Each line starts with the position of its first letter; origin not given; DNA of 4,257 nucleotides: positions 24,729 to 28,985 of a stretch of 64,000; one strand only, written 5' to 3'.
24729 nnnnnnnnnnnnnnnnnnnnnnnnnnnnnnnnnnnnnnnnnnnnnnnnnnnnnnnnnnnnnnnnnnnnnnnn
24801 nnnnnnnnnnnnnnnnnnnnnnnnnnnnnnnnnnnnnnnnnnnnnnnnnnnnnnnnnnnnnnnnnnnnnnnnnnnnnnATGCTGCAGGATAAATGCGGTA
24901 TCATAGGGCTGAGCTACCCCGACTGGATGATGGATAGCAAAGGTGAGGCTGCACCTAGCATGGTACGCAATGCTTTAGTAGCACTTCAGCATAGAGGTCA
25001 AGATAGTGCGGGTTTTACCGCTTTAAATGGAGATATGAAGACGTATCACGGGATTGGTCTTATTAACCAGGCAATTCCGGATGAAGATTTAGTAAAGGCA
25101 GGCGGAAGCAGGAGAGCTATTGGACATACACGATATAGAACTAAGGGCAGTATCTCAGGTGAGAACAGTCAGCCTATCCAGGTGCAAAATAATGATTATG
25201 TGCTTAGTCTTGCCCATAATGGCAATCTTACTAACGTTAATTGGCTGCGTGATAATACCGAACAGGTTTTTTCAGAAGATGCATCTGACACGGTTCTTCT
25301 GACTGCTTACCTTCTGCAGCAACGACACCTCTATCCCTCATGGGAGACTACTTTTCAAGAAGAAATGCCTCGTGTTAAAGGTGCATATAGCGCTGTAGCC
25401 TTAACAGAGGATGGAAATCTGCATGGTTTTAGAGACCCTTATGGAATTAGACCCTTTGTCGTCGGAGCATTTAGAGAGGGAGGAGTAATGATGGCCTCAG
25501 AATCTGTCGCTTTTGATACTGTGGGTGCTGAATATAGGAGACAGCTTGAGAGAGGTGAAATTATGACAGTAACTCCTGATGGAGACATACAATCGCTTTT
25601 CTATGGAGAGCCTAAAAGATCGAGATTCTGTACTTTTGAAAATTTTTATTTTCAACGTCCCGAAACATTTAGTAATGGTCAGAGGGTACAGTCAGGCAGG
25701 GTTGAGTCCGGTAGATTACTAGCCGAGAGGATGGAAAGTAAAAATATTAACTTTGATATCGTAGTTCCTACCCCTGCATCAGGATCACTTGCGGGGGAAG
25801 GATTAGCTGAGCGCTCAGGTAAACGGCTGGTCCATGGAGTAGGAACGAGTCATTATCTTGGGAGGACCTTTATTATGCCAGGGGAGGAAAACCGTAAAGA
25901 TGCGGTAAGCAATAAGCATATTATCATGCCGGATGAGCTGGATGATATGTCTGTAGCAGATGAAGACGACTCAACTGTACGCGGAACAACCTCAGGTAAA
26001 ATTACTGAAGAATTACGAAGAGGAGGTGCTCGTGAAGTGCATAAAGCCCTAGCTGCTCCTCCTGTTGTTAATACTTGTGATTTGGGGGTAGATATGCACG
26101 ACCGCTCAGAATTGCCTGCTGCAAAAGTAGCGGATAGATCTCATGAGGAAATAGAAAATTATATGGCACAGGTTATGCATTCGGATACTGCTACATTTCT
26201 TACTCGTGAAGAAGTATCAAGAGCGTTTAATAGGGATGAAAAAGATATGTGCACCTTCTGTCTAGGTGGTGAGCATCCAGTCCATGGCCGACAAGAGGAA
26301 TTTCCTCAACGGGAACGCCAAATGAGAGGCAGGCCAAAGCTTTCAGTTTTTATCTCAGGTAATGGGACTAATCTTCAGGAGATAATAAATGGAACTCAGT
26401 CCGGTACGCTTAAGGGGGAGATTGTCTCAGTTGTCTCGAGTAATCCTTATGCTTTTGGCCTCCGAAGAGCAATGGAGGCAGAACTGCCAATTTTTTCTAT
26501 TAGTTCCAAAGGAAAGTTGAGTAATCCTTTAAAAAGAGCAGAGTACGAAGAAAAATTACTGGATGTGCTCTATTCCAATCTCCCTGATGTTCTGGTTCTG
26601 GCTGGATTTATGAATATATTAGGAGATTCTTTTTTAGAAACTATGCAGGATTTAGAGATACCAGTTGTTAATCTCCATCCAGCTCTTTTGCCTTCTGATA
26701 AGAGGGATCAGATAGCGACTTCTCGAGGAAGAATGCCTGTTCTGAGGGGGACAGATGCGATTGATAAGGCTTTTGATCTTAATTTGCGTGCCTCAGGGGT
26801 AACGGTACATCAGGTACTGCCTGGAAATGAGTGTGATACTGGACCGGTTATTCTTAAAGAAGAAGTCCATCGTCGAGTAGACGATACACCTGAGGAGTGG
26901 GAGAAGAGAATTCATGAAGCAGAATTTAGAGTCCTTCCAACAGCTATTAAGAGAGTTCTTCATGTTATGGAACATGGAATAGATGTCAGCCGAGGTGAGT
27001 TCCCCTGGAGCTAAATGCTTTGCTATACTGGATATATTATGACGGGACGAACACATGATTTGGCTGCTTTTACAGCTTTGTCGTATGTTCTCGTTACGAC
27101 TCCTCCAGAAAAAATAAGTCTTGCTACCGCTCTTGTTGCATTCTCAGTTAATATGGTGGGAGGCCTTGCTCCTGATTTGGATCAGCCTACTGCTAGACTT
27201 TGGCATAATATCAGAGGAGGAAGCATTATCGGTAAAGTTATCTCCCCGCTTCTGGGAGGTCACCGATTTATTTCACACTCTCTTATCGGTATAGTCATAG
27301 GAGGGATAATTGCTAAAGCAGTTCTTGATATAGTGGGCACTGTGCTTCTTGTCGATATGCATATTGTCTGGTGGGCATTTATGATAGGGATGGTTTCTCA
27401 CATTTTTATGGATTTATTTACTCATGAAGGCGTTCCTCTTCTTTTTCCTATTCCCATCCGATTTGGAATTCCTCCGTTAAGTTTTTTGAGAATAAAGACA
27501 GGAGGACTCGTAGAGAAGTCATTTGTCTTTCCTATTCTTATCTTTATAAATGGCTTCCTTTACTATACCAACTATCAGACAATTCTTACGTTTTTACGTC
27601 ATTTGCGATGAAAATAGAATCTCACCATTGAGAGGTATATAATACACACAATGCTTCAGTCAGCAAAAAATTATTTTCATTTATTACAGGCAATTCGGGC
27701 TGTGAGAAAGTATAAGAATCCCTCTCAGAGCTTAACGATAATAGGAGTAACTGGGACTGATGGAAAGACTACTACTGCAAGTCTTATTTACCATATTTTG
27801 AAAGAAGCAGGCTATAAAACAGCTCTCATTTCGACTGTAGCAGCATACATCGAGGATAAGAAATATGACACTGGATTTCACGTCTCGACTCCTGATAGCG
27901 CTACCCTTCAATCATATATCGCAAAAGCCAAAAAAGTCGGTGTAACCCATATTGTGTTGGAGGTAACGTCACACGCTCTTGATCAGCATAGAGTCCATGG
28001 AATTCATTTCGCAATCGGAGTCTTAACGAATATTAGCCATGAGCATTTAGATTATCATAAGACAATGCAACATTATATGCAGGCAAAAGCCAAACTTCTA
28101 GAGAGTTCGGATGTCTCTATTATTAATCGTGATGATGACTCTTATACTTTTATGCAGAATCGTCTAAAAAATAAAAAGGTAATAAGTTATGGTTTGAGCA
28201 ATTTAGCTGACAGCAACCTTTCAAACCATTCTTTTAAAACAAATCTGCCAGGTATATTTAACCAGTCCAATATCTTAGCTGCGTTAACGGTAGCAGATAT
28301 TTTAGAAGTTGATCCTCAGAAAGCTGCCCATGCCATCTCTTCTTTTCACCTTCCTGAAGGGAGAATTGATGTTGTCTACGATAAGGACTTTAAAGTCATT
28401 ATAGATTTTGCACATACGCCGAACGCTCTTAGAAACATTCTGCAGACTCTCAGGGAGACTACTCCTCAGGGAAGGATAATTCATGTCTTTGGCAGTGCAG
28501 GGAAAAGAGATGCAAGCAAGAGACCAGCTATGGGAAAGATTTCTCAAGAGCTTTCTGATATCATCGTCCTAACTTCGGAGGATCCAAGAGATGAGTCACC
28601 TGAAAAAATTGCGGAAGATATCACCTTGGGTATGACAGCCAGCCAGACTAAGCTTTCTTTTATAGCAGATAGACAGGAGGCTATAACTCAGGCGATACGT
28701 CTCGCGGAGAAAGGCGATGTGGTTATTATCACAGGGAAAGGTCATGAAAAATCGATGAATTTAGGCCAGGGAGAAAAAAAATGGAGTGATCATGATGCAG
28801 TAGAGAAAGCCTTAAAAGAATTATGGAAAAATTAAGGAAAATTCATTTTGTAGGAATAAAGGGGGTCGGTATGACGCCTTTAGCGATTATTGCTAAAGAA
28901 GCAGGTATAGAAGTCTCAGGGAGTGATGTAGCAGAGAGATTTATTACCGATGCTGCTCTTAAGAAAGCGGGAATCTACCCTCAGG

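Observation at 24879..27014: PurF-PurN (amidophosphoribosyltransferase / GAR-transformylase) fusion gene inserted into the dcw cluster, compositionally GC-richer than its surroundings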

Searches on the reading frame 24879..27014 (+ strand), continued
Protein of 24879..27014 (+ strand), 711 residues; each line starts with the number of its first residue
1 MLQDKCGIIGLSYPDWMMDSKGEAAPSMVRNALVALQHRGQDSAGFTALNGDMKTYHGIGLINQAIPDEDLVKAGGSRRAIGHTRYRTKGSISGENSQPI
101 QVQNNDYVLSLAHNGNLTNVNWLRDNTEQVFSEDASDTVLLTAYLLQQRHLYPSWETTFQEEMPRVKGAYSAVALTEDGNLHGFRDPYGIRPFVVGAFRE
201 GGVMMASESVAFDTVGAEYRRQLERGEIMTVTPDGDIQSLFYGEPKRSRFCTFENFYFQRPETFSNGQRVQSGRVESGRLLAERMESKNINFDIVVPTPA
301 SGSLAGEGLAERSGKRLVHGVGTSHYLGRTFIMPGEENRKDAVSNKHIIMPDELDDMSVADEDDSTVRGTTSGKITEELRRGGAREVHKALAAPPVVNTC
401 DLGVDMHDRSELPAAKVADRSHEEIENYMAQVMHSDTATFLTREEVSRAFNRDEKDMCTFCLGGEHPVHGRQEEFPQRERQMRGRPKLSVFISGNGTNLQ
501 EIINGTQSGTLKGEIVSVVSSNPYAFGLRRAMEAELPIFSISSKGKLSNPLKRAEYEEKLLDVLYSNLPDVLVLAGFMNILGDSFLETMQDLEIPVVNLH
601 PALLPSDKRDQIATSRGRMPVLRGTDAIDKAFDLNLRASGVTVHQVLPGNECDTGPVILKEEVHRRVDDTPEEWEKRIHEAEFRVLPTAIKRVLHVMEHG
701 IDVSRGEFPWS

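Call 68: find_related_loci(query=P0360, collection=metagenome_contigs, flank=6000)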
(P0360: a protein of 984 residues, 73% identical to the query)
Query P0360 (984 aa) in metagenome_contigs; peptide patterns used: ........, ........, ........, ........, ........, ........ (x = any residue, [..] = any of these).
600 stretches matched a pattern (row limit reached: there are more); 580 encode a relative of the query (tblastn E <= 1e-3); the best 80 are kept; 80 distinct loci.
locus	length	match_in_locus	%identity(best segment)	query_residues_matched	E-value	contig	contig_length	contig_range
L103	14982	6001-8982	58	1-984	0e+0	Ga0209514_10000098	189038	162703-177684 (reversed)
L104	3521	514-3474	57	4-984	0e+0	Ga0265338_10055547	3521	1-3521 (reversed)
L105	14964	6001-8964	57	5-984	0e+0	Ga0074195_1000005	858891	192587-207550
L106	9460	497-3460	55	4-984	0e+0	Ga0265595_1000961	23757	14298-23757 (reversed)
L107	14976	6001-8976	56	4-984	0e+0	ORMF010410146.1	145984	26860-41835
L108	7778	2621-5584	54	6-984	0e+0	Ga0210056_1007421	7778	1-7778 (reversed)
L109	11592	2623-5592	55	1-984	0e+0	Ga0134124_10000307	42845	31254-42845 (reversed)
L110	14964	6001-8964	54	6-984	0e+0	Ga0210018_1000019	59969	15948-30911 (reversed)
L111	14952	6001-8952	54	2-984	0e+0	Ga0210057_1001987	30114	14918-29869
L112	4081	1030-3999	54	5-984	0e+0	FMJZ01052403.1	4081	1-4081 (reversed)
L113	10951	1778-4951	52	2-981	0e+0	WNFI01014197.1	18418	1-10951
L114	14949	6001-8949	52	3-984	0e+0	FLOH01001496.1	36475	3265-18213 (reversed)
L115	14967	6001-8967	53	6-984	0e+0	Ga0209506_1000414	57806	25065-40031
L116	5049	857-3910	53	5-984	0e+0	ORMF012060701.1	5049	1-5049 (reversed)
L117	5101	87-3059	54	6-984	0e+0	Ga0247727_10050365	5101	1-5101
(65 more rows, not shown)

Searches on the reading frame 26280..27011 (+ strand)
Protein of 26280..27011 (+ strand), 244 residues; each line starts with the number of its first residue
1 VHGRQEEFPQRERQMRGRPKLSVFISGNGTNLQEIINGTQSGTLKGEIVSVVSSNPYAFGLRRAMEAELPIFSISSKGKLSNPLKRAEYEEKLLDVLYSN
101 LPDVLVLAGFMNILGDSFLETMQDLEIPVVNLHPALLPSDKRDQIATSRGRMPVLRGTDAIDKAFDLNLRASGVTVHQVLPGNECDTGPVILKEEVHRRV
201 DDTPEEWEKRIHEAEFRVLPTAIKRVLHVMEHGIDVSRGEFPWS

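Call 17: search_solved_structures(query=window:26280-27011:+, max_evalue=1e-8, show_alignments=3)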
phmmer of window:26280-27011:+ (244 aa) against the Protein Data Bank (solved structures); distinct sequences matched with E-value up to 1e-8: 18.
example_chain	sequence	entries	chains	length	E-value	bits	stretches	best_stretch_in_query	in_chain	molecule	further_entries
3av3_A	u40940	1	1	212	1.4e-22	84.1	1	20-230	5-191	Phosphoribosylglycinamide formyltransferase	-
3p9x_A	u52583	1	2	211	2.7e-21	79.9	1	20-231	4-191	phosphoribosylglycinamide formyltransferase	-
4s1n_A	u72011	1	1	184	5.6e-20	75.6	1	19-226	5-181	Phosphoribosylglycinamide formyltransferase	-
3tqr_A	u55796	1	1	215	1.4e-19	74.2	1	21-223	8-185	Phosphoribosylglycinamide formyltransferase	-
1mej_B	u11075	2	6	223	3.4e-18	69.7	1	14-226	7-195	Phosphoribosylglycinamide formyltransferase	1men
2ywr_A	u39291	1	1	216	6e-18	68.9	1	20-224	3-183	Phosphoribosylglycinamide formyltransferase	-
3auf_A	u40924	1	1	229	6.8e-18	68.7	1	20-224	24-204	Glycinamide ribonucleotide transformylase 1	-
1c3e_A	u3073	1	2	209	1.1e-17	68.1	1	22-223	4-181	GLYCINAMIDE RIBONUCLEOTIDE TRANSFORMYLASE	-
1c2t_A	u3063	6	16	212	1.1e-17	68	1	22-223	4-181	GLYCINAMIDE RIBONUCLEOTIDE TRANSFORMYLASE | PHOSPHORIBOSYL-GLYCINAMIDE FORMYLTRANSFERASE | PHOSPHORIBOSYLGLYCINAMIDE FORMYLTRANSFERASE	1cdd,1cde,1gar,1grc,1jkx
2gar_A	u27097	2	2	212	2.2e-17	67.1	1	22-223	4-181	GLYCINAMIDE RIBONUCLEOTIDE TRANSFORMYLASE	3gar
4zyt_A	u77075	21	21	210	3.3e-17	66.5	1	20-226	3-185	Trifunctional purine biosynthetic protein adenosine-3 | Phosphoribosylglycinamide formyltransferase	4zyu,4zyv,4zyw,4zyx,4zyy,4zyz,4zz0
1zlx_A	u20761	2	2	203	3.4e-17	66.4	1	20-226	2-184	Phosphoribosylglycinamide formyltransferase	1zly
1meo_A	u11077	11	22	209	3.8e-17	66.3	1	20-226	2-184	Phosphoribosylglycinamide formyltransferase | Trifunctional purine biosynthetic protein adenosine-3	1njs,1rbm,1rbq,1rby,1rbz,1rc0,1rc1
4ds3_A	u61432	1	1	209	4.4e-17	66.1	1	18-225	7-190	Phosphoribosylglycinamide formyltransferase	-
5j9f_A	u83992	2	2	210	9.9e-17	64.9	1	20-226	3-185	Trifunctional purine biosynthetic protein adenosine-3 | Phosphoribosylglycinamide formyltransferase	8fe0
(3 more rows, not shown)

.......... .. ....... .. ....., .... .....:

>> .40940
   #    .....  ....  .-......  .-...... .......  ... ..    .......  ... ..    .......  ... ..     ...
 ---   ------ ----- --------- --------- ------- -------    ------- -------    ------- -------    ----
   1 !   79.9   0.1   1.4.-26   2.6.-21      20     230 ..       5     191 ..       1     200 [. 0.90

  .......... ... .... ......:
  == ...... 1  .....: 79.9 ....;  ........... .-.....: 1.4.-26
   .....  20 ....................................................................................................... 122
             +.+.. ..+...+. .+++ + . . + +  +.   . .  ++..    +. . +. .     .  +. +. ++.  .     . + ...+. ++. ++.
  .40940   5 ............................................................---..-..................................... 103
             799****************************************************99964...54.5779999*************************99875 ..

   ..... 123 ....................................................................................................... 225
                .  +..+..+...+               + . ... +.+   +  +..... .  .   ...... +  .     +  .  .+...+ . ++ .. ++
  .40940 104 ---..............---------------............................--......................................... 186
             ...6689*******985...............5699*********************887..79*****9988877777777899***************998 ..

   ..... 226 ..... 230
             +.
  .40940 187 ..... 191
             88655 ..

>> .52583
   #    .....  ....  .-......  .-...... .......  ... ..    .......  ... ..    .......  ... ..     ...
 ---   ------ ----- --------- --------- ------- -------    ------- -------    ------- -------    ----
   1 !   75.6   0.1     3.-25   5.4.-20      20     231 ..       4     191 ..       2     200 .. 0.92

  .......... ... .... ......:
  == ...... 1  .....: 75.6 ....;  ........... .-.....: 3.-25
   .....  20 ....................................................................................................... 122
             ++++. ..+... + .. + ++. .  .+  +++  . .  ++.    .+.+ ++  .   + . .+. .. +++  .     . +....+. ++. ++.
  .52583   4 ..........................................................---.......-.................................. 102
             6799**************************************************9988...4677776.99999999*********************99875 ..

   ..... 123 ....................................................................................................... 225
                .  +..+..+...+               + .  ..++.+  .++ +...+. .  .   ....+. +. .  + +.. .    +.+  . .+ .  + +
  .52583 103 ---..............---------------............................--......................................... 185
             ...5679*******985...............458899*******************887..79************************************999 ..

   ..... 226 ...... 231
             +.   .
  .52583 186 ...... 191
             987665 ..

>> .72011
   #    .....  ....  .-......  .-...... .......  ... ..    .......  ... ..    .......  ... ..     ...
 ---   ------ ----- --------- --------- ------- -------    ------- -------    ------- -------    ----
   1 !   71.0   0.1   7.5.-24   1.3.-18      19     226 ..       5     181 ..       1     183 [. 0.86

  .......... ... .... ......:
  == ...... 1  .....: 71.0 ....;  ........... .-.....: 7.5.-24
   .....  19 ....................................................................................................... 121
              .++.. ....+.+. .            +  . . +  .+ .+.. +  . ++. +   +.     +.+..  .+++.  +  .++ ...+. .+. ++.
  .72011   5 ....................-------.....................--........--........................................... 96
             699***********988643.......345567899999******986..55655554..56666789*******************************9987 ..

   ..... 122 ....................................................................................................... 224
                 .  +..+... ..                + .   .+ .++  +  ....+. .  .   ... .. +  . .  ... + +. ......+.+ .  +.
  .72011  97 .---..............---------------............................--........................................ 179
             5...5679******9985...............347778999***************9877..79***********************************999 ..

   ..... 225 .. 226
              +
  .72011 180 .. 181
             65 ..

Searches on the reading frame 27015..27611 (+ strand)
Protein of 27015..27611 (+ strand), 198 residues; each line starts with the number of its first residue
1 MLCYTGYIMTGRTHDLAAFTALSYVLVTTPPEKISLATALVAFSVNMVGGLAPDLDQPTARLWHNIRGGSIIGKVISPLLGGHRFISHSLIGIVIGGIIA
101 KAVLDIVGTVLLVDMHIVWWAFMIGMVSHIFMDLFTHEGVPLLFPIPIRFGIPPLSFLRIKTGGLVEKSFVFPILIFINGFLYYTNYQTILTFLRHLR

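Call 3: search_protein_families(library=pfam, proteins=[window:27015-27611:+], max_evalue=0.01)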
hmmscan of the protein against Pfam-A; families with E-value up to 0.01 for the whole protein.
window:27015-27611:+ (198 aa): 3 families
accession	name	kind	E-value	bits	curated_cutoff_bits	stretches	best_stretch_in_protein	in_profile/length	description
PF04307.19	YdjM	-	6.1e-22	78.4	29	1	9-165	1-141/176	YdjM inner membrane protein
PF13803.12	DUF4184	-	0.00096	19.4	25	1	47-139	28-128/229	Domain of unknown function (DUF4184)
PF00882.24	Zn_dep_PLPC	-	0.0032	17.9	26.8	1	119-141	79-98/167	Zinc dependent phospholipase C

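Call 4: search_protein_families(library=ncbifam, proteins=[window:27015-27611:+], max_evalue=0.01)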
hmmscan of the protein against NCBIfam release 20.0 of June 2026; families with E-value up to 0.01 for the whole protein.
window:27015-27611:+ (198 aa): 1 family
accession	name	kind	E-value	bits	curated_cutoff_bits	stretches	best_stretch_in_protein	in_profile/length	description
NF008651.0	PRK11648.1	equivalog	3.8e-13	49.6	216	1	46-156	38-140/196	metal-dependent hydrolase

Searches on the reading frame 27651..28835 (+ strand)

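Call 3: search_protein_families(library=pfam, proteins=[window:27651-28835:+], max_evalue=0.01)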
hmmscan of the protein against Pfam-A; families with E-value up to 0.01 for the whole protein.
window:27651-28835:+ (394 aa): 5 families
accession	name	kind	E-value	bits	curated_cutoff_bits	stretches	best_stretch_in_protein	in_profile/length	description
PF08245.18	Mur_ligase_M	-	6.3e-45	154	24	1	33-215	1-200/200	Mur ligase middle domain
PF02875.26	Mur_ligase_C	-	2e-35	122.8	28.4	1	237-364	1-127/127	Mur ligase, glutamate ligase domain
PF00994.29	MoCF_biosynth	-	0.0073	16.4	26.6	0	319-362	21-64/144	Probable molybdopterin binding domain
PF00534.26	Glycos_transf_1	-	0.0074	16.3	26.4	0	2-46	24-63/172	Glycosyl transferases group 1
PF00884.28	Sulfatase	-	0.0088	15.8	25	0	33-137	73-182/301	Sulfatase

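Call 4: search_protein_families(library=ncbifam, proteins=[window:27651-28835:+], max_evalue=0.01)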
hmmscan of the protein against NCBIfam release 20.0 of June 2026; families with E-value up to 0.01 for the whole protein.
window:27651-28835:+ (394 aa): 31 families (the best 25 are shown)
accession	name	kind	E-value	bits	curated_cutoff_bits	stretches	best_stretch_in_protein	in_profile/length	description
NF001126.0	PRK00139.1-4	equivalog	1.3e-119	400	373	1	17-390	93-484/486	UDP-N-acetylmuramoyl-L-alanyl-D-glutamate--2,6-diaminopimelate ligase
TIGR01085.1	murE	subfamily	1.4e-117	393.5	257.3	1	15-388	72-471/472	UDP-N-acetylmuramyl-tripeptide synthetase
NF001124.0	PRK00139.1-2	equivalog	6.3e-107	358.4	476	1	19-391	102-495/500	UDP-N-acetylmuramoyl-L-alanyl-D-glutamate--2,6-diaminopimelate ligase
NF008896.0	PRK11929.1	equivalog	1.2e-100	337.8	1023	1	18-391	102-501/965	bifunctional UDP-N-acetylmuramoyl-L-alanyl-D-glutamate--2,6-diaminopimelate ligase MurE/UDP-N-acetylmuramoyl-tripeptide--D-alanyl-D-alanine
NF001123.0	PRK00139.1-1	equivalog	4.3e-85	286.2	586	2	180-389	282-490/493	UDP-N-acetylmuramoyl-L-alanyl-D-glutamate--2,6-diaminopimelate ligase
NF010628.0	PRK14022.1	equivalog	7.4e-79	265.7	536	1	15-368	98-460/483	UDP-N-acetylmuramoyl-L-alanyl-D-glutamate--L-lysine ligase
NF001130.0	PRK00139.2-4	equivalog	1.4e-63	215.4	715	2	192-381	314-503/516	UDP-N-acetylmuramoyl-L-alanyl-D-glutamate--2,6-diaminopimelate ligase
NF001129.0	PRK00139.2-3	equivalog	9.1e-45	153.1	762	2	17-175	107-267/517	UDP-N-acetylmuramoyl-L-alanyl-D-glutamate--2,6-diaminopimelate ligase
NF001127.0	PRK00139.2-1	equivalog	2.8e-44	151.7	997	2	192-369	314-491/520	UDP-N-acetylmuramoyl-L-alanyl-D-glutamate--2,6-diaminopimelate ligase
NF001131.0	PRK00139.2-5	equivalog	5.2e-44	150.9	1000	1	14-376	95-469/483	UDP-N-acetylmuramoyl-L-alanyl-D-glutamate--2,6-diaminopimelate ligase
TIGR02068.2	cya_phycin_syn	equivalog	1.5e-39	135.7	850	2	203-369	683-855/862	cyanophycin synthetase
NF010623.0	PRK14016.1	subfamily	3.1e-33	115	877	2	202-370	684-858/871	cyanophycin synthetase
NF053645.1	pMurC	equivalog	6.1e-31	107.7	560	3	192-364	308-484/492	pseudomurein biosynthesis peptide ligase pMurC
TIGR01087.1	murD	equivalog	2.8e-29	102.5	211.95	2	97-246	151-315/441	UDP-N-acetylmuramoyl-L-alanine--D-glutamate ligase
NF053647.1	pMurD2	equivalog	2.9e-28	98.9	550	1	23-371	94-401/405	pseudomurein biosynthesis peptide ligase pMurD2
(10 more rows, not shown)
